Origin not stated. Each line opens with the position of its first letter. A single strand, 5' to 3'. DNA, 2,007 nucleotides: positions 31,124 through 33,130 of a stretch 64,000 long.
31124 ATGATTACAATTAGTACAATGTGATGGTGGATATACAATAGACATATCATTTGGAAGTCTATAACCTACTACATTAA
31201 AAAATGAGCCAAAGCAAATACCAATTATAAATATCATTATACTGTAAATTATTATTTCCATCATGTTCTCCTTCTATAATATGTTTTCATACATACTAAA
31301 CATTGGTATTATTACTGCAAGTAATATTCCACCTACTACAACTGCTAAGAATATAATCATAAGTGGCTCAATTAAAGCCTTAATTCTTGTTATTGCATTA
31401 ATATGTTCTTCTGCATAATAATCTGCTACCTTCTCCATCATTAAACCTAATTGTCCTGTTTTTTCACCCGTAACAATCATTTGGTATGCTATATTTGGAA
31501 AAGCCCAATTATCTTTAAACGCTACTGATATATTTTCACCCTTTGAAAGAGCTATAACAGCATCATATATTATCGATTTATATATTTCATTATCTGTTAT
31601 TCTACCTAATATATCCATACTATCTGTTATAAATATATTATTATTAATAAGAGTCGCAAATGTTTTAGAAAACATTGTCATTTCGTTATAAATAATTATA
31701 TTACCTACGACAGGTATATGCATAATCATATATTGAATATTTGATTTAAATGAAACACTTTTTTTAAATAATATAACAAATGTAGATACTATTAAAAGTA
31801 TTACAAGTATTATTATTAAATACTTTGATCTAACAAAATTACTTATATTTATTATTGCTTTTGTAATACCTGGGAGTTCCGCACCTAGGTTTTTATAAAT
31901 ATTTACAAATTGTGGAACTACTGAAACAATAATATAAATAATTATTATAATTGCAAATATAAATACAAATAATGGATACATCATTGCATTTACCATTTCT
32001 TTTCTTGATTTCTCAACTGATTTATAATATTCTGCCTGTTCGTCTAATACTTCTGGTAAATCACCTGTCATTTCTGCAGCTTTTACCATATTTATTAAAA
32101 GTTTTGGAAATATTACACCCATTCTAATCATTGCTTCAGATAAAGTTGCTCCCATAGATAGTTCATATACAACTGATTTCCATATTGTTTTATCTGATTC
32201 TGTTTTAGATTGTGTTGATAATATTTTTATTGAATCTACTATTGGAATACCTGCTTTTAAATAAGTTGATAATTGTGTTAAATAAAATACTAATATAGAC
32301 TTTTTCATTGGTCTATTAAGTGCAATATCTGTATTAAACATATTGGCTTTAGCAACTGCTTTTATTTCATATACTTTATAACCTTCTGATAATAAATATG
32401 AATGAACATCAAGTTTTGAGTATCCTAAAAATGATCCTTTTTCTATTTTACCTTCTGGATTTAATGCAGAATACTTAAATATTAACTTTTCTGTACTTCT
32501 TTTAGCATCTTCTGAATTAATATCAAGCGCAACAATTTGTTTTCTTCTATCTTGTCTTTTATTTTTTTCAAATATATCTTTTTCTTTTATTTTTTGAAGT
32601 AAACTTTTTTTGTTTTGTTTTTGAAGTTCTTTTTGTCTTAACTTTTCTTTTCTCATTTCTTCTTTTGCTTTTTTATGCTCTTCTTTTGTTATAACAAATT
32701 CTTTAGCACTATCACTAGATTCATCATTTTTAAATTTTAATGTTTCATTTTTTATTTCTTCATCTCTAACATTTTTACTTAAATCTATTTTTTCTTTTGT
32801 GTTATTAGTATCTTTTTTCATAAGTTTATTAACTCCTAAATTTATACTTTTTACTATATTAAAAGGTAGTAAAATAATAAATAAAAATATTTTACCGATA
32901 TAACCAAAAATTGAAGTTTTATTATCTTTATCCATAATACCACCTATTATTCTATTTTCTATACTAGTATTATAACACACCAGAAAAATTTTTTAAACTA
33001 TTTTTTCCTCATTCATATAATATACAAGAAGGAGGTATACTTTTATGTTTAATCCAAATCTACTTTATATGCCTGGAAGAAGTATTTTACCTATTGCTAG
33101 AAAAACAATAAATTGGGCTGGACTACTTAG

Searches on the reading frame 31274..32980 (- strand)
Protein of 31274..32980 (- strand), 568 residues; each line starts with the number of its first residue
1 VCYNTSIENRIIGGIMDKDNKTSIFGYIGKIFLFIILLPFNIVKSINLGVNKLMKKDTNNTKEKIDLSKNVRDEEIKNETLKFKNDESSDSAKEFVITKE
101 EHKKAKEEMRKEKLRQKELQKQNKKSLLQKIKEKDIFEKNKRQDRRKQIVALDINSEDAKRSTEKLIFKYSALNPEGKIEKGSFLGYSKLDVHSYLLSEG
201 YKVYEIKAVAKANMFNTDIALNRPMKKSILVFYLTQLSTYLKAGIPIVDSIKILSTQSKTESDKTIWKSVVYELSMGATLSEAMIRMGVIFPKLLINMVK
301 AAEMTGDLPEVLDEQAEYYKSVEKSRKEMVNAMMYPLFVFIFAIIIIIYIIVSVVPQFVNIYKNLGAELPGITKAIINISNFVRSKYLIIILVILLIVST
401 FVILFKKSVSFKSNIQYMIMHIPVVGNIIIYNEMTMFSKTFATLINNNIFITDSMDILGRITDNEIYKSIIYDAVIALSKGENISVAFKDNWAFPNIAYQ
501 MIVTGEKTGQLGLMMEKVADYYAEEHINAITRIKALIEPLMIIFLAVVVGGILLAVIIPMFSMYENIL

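Call 7: search_protein_families(library=pfam, proteins=[window:31274-32980:-], max_evalue=0.001)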
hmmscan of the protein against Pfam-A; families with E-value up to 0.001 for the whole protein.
window:31274-32980:- (568 aa): 1 family
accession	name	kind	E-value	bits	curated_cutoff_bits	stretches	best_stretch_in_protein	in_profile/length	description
PF00482.28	T2SSF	-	7.2e-52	175.1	25.2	2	234-356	2-125/125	Type II secretion system (T2SS), protein F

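Call 34: search_protein_families(library=ncbifam, proteins=[window:31274-32980:-], max_evalue=0.01)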
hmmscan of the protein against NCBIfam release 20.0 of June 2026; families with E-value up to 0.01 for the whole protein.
window:31274-32980:- (568 aa): 6 families
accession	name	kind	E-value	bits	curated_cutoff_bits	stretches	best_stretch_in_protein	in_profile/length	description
TIGR02120.1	GspF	equivalog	3.7e-83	280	424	1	168-566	1-400/401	type II secretion system inner membrane protein GspF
NF052607.1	T4PiliAsmPilCThrm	equivalog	1.5e-72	244.9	700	1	167-564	3-401/406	type IV pilus assembly protein PilC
NF007861.0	PRK10573.1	equivalog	3.2e-70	237.2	401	1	164-563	3-394/401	protein transport protein HofC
NF047826.1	T3SSXpsF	equivalog_domain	1.3e-62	212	650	1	167-565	3-402/405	type II secretion system protein XpsF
NF052606.1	T4PiliAsmPilCMyx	equivalog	2.5e-62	211.1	700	1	153-567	7-418/419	type IV pilus assembly protein PilC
NF041012.2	T4P_ComGB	equivalog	1.9e-42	145.8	240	1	233-564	6-331/332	competence type IV pilus assembly protein ComGB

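Call 49: find_homologous_proteins(query=window:31274-32980:-, max_evalue=1e-10)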
Query window:31274-32980:- (568 aa): 4640 proteins with E <= 1e-10 among 8000 candidates; the best 120 are listed.
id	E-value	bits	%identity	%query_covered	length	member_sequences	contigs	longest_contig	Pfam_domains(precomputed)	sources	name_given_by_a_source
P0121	0.0e+0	1097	93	97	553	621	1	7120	PF00482.29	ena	-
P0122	0.0e+0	1032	94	91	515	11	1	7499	PF00482.29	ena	-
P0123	0.0e+0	1030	91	97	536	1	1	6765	PF00482.29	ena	-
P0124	6.2e-283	957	99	81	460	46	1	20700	PF00482.29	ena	-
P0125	6.3e-242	822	76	87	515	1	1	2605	PF00482.29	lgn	-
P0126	3.4e-240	816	68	97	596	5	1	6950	PF00482.29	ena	-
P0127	1.1e-236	805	72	97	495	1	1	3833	PF00482.29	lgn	-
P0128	3.1e-236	803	68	95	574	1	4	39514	PF00482.29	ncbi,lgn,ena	-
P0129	4.3e-233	793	68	95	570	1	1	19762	PF00482.29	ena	-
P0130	1.9e-232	791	66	97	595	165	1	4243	PF00482.29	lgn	-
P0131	1.0e-230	785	67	96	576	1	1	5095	PF00482.29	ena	-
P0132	8.2e-230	782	66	95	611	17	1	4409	PF00482.29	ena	-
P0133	1.8e-229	781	97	68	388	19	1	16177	PF00482.29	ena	-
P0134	2.1e-228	777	67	96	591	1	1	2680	PF00482.29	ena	-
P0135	4.0e-228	776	65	97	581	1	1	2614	PF00482.29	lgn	-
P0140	1.1e-226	772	66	96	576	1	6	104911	PF00482.29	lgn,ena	-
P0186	1.5e-210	718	61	96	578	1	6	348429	PF00482.29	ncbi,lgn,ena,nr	ncbi:MAG: type II secretion system F family protein [Bacilli bacterium]|nr:type II secretion system 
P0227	1.8e-148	514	47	95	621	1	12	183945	PF00482.29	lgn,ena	-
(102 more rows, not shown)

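Call 51: find_encoding_contigs(protein=P0186, flank=10000, max_places=2)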
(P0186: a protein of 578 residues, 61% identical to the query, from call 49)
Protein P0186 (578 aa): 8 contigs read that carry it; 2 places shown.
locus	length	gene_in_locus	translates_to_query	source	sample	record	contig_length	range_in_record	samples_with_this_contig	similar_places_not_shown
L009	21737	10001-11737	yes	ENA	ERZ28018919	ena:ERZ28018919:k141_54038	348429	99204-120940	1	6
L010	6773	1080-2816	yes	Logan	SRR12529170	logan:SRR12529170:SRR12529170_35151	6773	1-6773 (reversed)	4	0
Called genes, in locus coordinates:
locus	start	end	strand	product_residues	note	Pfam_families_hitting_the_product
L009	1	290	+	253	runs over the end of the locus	PF01148:CTP_transf_1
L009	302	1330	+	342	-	PF02163:Peptidase_M50, PF17820:PDZ_6 (weak)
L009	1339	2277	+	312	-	PF00551:Formyl_trans_N, PF02911:Formyl_trans_C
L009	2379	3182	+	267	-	PF13367:PrsW-protease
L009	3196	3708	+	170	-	PF00702:Hydrolase, PF13242:Hydrolase_like (weak)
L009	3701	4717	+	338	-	PF00350:Dynamin_N (faint), PF02421:FeoB_N (faint), PF00009:GTP_EFTU (faint), PF03193:RsgA_GTPase, PF01926:MMR_HSR1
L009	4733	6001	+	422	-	PF00963:Cohesin, PF12733:Cadherin-like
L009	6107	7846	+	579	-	PF01807:Zn_ribbon_DnaG, PF08275:DNAG_N, PF01751:Toprim, PF13155:Toprim_2, PF13362:Toprim_3 (weak), PF13662:Toprim_4, PF10410:DnaB_bind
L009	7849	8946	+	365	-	PF03979:Sigma70_r1_1, PF00140:Sigma70_r1_2, PF04542:Sigma70_r2, PF04539:Sigma70_r3, PF04545:Sigma70_r4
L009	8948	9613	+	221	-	PF05175:MTS, PF06325:PrmA (weak), PF12847:Methyltransf_18, PF13847:Methyltransf_31, PF04816:TrmK, PF13649:Methyltransf_25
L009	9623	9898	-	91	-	PF14181:YqfQ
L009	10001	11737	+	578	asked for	PF00482:T2SSF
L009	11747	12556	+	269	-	PF06750:A24_N_bact, PF01478:Peptidase_A24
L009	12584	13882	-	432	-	PF00437:T2SSE, PF13401:AAA_22 (faint)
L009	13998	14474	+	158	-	-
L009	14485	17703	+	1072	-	PF07963:N_methyl (weak), PF12810:ALK_LTK_GRD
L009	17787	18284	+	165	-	PF02620:YceD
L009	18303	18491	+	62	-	PF01783:Ribosomal_L32p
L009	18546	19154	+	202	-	PF00265:TK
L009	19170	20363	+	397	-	PF00070:Pyr_redox (weak), PF00890:FAD_binding_2 (faint), PF01266:DAO (weak), PF03486:HI0933_like, PF07992:Pyr_redox_2 (weak), PF13738:Pyr_redox_3 (faint), PF22780:HI0933_like_1st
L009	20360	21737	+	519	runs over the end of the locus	PF07992:Pyr_redox_2 (faint), PF28550:DUF8436, PF03486:HI0933_like, PF21688:FAD-depend_C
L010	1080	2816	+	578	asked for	PF00482:T2SSF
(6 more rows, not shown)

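Call 52: find_encoding_contigs(protein=P0227, flank=10000, max_places=2)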
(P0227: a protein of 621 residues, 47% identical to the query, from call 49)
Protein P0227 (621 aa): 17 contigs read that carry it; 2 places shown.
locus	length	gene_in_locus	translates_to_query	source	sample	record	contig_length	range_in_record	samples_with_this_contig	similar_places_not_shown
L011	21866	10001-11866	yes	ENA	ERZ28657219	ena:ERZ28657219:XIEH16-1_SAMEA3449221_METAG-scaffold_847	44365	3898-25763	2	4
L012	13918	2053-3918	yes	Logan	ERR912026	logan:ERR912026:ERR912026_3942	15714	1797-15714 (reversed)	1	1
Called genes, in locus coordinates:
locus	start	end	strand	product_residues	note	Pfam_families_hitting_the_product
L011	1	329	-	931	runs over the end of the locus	PF00912:Transgly, PF00905:Transpeptidase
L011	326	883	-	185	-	PF03838:RecU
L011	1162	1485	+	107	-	PF05103:DivIVA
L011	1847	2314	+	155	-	PF12844:HTH_19, PF13413:HTH_25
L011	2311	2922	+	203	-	PF01066:CDP-OH_P_transf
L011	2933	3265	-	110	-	PF18573:BclA_C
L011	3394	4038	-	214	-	PF06541:ABC_trans_CmpB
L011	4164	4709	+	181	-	PF00440:TetR_N (weak)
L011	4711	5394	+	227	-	PF22570:LiaF-TM, PF18917:LiaI-LiaF-like_TM1 (weak), PF09922:LiaF-like_C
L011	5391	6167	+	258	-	PF13349:DUF4097 (weak)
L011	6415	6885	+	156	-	PF02082:Rrf2 (weak), PF08279:HTH_11, PF13280:WYL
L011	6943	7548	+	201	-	PF01725:Ham1p_like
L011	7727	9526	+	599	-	PF00009:GTP_EFTU, PF01926:MMR_HSR1 (weak), PF03144:GTP_EFTU_D2, PF22042:EF-G_D2, PF14492:EFG_III (weak), PF00679:EFG_C, PF21018:BipA_C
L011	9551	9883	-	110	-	PF14181:YqfQ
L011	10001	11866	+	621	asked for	PF00482:T2SSF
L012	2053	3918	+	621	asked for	PF00482:T2SSF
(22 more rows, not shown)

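Call 59: find_encoding_contigs(protein=P0140, flank=10000, max_places=2)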
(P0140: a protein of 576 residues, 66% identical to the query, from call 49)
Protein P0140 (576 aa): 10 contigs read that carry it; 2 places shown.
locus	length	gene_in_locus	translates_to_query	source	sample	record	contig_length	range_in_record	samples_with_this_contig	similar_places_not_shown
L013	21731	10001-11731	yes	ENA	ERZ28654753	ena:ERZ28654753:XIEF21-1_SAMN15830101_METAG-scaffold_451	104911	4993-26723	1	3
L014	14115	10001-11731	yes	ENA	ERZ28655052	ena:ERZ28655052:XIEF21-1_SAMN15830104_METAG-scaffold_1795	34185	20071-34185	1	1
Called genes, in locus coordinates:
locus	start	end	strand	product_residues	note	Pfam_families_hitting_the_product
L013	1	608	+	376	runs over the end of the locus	PF10502:Peptidase_S26 (faint)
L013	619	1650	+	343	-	PF17231:DUF5305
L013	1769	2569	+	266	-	PF13367:PrsW-protease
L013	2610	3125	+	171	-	PF00702:Hydrolase, PF09419:PGP_phosphatase (weak), PF08282:Hydrolase_3 (faint), PF13419:HAD_2 (faint), PF13242:Hydrolase_like (weak)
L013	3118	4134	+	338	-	PF00350:Dynamin_N (faint), PF00009:GTP_EFTU (faint), PF03193:RsgA_GTPase, PF01926:MMR_HSR1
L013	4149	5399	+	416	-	PF00963:Cohesin, PF12733:Cadherin-like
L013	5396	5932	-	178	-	PF20122:DUF6512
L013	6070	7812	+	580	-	PF01807:Zn_ribbon_DnaG, PF08275:DNAG_N, PF01751:Toprim, PF13155:Toprim_2, PF13362:Toprim_3 (weak), PF13662:Toprim_4, PF10410:DnaB_bind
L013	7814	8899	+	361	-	PF03979:Sigma70_r1_1, PF00140:Sigma70_r1_2, PF04542:Sigma70_r2, PF04539:Sigma70_r3, PF04545:Sigma70_r4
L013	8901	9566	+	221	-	PF05175:MTS, PF06325:PrmA (weak), PF12847:Methyltransf_18, PF04816:TrmK, PF13649:Methyltransf_25 (weak)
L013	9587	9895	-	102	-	-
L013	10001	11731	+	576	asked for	PF00482:T2SSF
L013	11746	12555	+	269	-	PF06750:A24_N_bact, PF01478:Peptidase_A24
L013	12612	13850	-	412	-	PF00437:T2SSE, PF13401:AAA_22 (faint)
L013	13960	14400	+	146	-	-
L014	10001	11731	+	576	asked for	PF00482:T2SSF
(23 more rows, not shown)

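Call 60: find_encoding_contigs(protein=P0128, flank=10000, max_places=2)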
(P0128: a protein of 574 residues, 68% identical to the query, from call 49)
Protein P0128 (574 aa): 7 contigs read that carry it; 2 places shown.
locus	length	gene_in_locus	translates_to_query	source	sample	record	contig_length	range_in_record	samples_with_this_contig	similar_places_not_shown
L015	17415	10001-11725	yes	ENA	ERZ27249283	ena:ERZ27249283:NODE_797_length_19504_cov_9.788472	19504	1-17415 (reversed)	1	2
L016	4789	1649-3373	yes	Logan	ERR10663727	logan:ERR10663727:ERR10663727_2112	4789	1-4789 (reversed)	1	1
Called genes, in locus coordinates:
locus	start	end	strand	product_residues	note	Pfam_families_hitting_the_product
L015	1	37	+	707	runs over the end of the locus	?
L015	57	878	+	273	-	PF21939:Gp10_C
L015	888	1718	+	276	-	PF21939:Gp10_C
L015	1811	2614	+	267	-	PF13367:PrsW-protease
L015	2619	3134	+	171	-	PF09419:PGP_phosphatase (weak), PF00702:Hydrolase, PF13242:Hydrolase_like (weak)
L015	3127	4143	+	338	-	PF03193:RsgA_GTPase, PF01926:MMR_HSR1, PF21516:YqeH-like_C (faint)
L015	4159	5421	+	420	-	PF00963:Cohesin (weak), PF12733:Cadherin-like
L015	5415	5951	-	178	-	PF20122:DUF6512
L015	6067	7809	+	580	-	PF01807:Zn_ribbon_DnaG, PF08275:DNAG_N, PF01751:Toprim, PF13155:Toprim_2, PF13362:Toprim_3 (weak), PF13662:Toprim_4, PF10410:DnaB_bind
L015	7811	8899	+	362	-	PF03979:Sigma70_r1_1, PF00140:Sigma70_r1_2, PF04542:Sigma70_r2, PF04539:Sigma70_r3, PF04545:Sigma70_r4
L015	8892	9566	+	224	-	PF06325:PrmA (faint), PF12847:Methyltransf_18, PF05175:MTS, PF13847:Methyltransf_31 (weak), PF04816:TrmK, PF13649:Methyltransf_25 (weak)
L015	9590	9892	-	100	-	PF14181:YqfQ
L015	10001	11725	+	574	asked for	PF00482:T2SSF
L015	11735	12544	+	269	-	PF06750:A24_N_bact, PF01478:Peptidase_A24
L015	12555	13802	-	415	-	PF00437:T2SSE, PF13401:AAA_22 (weak)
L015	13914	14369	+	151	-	-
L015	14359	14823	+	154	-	PF07963:N_methyl (weak)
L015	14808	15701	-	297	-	-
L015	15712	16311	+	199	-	PF00117:GATase, PF07722:Peptidase_C26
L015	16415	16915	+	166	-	-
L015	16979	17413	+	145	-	?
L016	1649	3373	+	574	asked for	PF00482:T2SSF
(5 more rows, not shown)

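Call 62: find_homologous_proteins(query=L015:12555-13802:-, max_evalue=1e-30)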
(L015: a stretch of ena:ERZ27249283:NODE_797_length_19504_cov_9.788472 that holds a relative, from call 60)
Query L015:12555-13802:- (415 aa): 8000 proteins with E <= 1e-30 among 8000 candidates; the best 120 are listed.
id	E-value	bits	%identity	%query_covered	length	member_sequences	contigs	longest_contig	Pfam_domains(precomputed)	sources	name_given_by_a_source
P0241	2.4e-263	891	100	100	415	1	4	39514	PF00437.27,PF13401.13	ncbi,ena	-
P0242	2.6e-241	819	92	97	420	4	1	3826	PF00437.27,PF13401.13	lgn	-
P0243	5.1e-240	814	90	100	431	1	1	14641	PF00437.27,PF13401.13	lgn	-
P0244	1.5e-237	806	90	97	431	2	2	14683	PF00437.27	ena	-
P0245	2.0e-236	802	88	100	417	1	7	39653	PF00437.27,PF13401.13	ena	-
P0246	3.7e-236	802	88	99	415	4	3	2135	PF00437.27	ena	-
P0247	1.0e-234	797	89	97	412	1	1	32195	PF00437.27,PF13401.13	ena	-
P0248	1.7e-234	796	89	97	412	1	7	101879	PF00437.27,PF13401.13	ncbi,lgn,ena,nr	ncbi:MAG: type II/IV secretion system protein [Bacilli bacterium]|nr:type II/IV secretion system pro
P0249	3.3e-234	795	88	98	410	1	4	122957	PF13173.13,PF00437.27,PF13401.13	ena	-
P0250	3.4e-234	795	89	99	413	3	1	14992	PF00437.27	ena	-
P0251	4.6e-234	795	87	100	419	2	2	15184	PF00437.27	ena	-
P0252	5.1e-234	795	89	97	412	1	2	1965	PF00437.27,PF13401.13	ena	-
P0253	1.0e-233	794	88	98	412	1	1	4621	PF00437.27,PF13401.13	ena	-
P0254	1.5e-233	793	89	99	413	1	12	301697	PF00437.27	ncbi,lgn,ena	-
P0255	3.0e-233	792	87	98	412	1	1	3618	PF00437.27,PF13401.13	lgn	-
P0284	5.1e-228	775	86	97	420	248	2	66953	PF00437.27,PF13401.13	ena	-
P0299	2.1e-225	766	86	96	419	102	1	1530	PF00437.27,PF13401.13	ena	-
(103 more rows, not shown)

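Call 63: find_encoding_contigs(protein=P0284, flank=10000, max_places=4)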
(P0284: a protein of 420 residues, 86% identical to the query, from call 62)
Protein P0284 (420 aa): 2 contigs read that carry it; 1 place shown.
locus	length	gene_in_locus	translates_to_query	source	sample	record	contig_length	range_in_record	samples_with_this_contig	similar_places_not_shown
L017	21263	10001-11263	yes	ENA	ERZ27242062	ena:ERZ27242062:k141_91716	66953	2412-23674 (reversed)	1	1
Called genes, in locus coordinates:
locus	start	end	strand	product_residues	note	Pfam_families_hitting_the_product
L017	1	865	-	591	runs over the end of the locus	-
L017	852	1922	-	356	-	PF00535:Glycos_transf_2, PF10111:Glyco_tranf_2_2, PF13641:Glyco_tranf_2_3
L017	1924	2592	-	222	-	PF02397:Bac_transf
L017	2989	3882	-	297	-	PF17761:DUF1016_N, PF06250:YhcG_C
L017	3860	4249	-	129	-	PF17761:DUF1016_N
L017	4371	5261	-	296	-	PF17761:DUF1016_N, PF06250:YhcG_C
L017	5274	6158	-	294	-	PF17761:DUF1016_N, PF06250:YhcG_C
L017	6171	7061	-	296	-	PF17761:DUF1016_N, PF06250:YhcG_C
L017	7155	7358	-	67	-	-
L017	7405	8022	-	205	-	PF00117:GATase, PF07722:Peptidase_C26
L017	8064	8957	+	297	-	-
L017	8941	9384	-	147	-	PF07963:N_methyl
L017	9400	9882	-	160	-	-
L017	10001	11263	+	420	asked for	PF00437:T2SSE, PF13401:AAA_22 (faint)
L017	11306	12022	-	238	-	PF20772:TACO1_YebC_N, PF01709:Transcrip_reg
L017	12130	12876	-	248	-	-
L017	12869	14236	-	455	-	PF08245:Mur_ligase_M, PF08353:MurT_C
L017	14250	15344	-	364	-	PF01168:Ala_racemase_N, PF00842:Ala_racemase_C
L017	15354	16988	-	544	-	PF01554:MatE (weak), PF01943:Polysacc_synt, PF03023:MurJ, PF01554:MatE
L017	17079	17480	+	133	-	-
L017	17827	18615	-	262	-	PF10571:UPF0547 (weak), PF13240:Zn_Ribbon_1 (weak), PF13248:Zn_ribbon_3 (weak)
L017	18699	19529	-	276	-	-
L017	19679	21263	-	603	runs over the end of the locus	PF00009:GTP_EFTU, PF01926:MMR_HSR1 (weak), PF03144:GTP_EFTU_D2, PF22042:EF-G_D2, PF14492:EFG_III (weak), PF00679:EFG_C, PF21018:BipA_C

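Call 71: search_protein_families(library=pfam, proteins=[L009:14485-17703:+, L009:13998-14474:+, L015:13914-14369:+, L015:14359-14823:+, L017:9400-9882:-, L017:8941-9384:-], max_evalue=0.1)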
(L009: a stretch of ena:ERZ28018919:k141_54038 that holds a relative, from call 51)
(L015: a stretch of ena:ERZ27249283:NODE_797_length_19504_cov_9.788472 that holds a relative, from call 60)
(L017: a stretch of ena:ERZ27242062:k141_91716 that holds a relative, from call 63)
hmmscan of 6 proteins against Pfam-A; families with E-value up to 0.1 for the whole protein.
L009:14485-17703:+ (1072 aa): 3 families
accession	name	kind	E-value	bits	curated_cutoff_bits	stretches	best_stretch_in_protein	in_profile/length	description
PF12810.13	ALK_LTK_GRD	-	2.1e-120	401.6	24.5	3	175-438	6-242/243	ALK/LTK, Glycine-rich domain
PF07963.17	N_methyl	-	2.4e-06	27.3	21.2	1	1-24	1-24/27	Prokaryotic N-terminal methylation motif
PF18573.7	BclA_C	-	0.0043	17.4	38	0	756-781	27-51/128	BclA C-terminal domain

L009:13998-14474:+ (158 aa): 1 family
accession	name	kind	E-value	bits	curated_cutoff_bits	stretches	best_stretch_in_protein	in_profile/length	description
PF14880.11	COX14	-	0.049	13.9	25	0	13-41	20-48/59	Cytochrome oxidase c assembly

L015:13914-14369:+ (151 aa): 2 families
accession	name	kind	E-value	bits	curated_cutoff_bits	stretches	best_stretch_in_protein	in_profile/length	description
PF19512.4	DUF6046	-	0.011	16.1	27.4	1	47-103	40-95/122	Domain of unknown function (DUF6046)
PF18169.6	SLATT_6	-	0.032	14.3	27.1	1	9-86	59-138/176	SMODS and SLOG-associating 2TM effector domain 6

L015:14359-14823:+ (154 aa): 2 families
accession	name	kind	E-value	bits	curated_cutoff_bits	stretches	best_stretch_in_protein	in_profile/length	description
PF07963.17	N_methyl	-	7.8e-07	28.9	21.2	1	8-31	1-24/27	Prokaryotic N-terminal methylation motif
PF06979.18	TMEM70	-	0.06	13.8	22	1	7-106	50-154/157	TMEM70/TMEM186/TMEM223 protein family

L017:9400-9882:- (160 aa): 5 families
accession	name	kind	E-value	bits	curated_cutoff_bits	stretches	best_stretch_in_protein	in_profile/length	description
PF11309.13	DUF3112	-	0.0008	19.4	23.3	1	8-59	17-68/217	Protein of unknown function (DUF3112)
PF09682.15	Phage_holin_6_1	-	0.0078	17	24.9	1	14-94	6-86/101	Bacteriophage holin of superfamily 6 (Holin_LLH)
PF11124.14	Pho86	-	0.009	15.8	29.3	1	3-76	93-165/291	Inorganic phosphate transporter chaperone Pho86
PF07963.17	N_methyl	-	0.044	13.8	21.2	1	4-28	3-27/27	Prokaryotic N-terminal methylation motif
PF03683.19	UPF0175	-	0.052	13.7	27.9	1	89-119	43-73/75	Uncharacterised protein family (UPF0175)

L017:8941-9384:- (147 aa): 1 family
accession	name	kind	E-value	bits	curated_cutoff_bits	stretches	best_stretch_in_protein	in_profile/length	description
PF07963.17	N_methyl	-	5.8e-08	32.4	21.2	1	1-24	1-24/27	Prokaryotic N-terminal methylation motif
